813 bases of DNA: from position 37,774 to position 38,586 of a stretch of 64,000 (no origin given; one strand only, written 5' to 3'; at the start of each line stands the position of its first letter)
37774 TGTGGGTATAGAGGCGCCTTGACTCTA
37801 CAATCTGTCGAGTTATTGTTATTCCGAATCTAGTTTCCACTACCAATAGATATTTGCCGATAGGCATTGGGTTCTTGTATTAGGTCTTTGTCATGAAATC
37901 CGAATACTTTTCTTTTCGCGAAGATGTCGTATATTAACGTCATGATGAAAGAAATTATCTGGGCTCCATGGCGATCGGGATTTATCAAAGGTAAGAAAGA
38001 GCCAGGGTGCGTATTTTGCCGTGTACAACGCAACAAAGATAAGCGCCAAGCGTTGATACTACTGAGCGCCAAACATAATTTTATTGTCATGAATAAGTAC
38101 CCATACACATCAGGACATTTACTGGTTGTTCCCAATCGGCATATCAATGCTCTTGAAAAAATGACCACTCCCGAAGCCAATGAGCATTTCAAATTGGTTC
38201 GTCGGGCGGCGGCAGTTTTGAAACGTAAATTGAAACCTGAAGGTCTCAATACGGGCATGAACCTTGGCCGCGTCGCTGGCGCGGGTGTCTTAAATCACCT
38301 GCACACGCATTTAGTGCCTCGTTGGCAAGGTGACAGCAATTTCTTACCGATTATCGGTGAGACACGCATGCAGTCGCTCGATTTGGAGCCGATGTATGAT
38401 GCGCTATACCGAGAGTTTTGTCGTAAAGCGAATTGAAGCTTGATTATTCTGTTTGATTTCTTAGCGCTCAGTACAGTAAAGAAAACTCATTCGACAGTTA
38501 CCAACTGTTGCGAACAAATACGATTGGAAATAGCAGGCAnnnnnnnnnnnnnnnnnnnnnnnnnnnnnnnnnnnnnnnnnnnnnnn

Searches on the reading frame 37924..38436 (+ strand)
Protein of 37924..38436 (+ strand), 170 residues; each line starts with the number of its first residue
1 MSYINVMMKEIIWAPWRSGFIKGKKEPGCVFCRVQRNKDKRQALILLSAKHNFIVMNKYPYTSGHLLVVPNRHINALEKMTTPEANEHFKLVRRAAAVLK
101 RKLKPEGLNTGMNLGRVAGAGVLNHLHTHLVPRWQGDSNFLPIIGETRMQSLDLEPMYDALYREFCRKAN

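Call 11: search_protein_families(library=pfam, proteins=[window:37924-38436:+], max_evalue=0.001)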
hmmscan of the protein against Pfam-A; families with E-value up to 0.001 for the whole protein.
window:37924-38436:+ (170 aa): 3 families
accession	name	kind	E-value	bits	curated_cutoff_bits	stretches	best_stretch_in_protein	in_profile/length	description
PF01230.28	HIT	-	3.4e-16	60.1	21.5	1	43-134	6-96/98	HIT domain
PF11969.13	DcpS_C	-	3.7e-08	34.3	24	1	29-131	2-100/114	Scavenger mRNA decapping enzyme C-term binding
PF04677.20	CwfJ_C_1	-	0.00032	21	21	1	28-85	13-68/122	Protein similar to CwfJ C-terminus 1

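Call 41: search_protein_families(library=ncbifam, proteins=[window:37924-38436:+], max_evalue=0.001)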
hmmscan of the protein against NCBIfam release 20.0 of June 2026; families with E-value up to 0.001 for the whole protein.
window:37924-38436:+ (170 aa): 2 families
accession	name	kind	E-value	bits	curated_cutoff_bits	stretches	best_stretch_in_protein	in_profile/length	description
NF052622.1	ATPAdlTfActino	equivalog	2.1e-36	125.1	290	1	11-149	14-158/176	ATP adenylyltransferase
NF045834.1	M_plasma_HinT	exception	1.5e-07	32.2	130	1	42-132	11-100/102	histidine triad protein HinT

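Call 42: search_solved_structures(query=window:37924-38436:+, max_evalue=0.001)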
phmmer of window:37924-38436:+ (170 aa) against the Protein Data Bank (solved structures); distinct sequences matched with E-value up to 0.001: 20.
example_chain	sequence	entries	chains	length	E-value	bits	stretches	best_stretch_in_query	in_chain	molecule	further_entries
3ano_A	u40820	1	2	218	4.9e-28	101.5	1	25-150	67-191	AP-4-A phosphorylase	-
6af2_A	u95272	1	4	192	8.8e-28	100.7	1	31-150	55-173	HIT domain-containing protein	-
3wo5_A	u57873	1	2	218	9.4e-28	100.6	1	25-150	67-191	AP-4-A phosphorylase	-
2eo4_A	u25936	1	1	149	3.8e-14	56.3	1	29-138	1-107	150aa long hypothetical histidine triad nucleotide-binding protein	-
1y23_A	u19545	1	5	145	1.5e-12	51.1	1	28-140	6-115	Histidine triad protein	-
3l7x_A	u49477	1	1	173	5e-10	42.9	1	29-139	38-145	Putative Hit-like protein involved in cell-cycle regulation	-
3imi_A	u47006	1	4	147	5.5e-10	42.8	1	28-140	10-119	HIT family protein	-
9uch_A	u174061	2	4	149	6.9e-10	42.4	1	43-139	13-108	Bis(5'-adenosyl)-triphosphatase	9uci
1fhi_A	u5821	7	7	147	5.2e-09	39.6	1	43-144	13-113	FRAGILE HISTIDINE TRIAD PROTEIN | FRAGILE HISTIDINE PROTEIN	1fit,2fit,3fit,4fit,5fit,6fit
3o0m_A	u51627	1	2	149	6.1e-09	39.3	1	27-138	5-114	HIT family protein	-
1ems_A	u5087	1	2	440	7.8e-09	39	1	45-142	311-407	NIT-FRAGILE HISTIDINE TRIAD FUSION PROTEIN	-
2fhi_A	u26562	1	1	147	5.1e-08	36.4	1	43-144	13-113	FRAGILE HISTIDINE TRIAD PROTEIN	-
6iq1_A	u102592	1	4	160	5.1e-08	36.3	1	27-134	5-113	Adenosine 5'-monophosphoramidase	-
3oj7_A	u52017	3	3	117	6.3e-08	36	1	25-131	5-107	Putative histidine triad family protein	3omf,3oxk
7p8p_A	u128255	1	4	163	7.2e-08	35.9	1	43-144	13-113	Bis(5'-adenosyl)-triphosphatase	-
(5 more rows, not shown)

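Call 68: search_protein_families(library=padloc, proteins=[window:37924-38436:+], max_evalue=0.01)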
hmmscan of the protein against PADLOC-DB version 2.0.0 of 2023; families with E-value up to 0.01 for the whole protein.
window:37924-38436:+ (170 aa): 1 family
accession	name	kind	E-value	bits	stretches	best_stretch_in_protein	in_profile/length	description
PDLC00441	ThsC2|ThsC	-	1e-11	42.9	1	25-132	10-114/148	HIT family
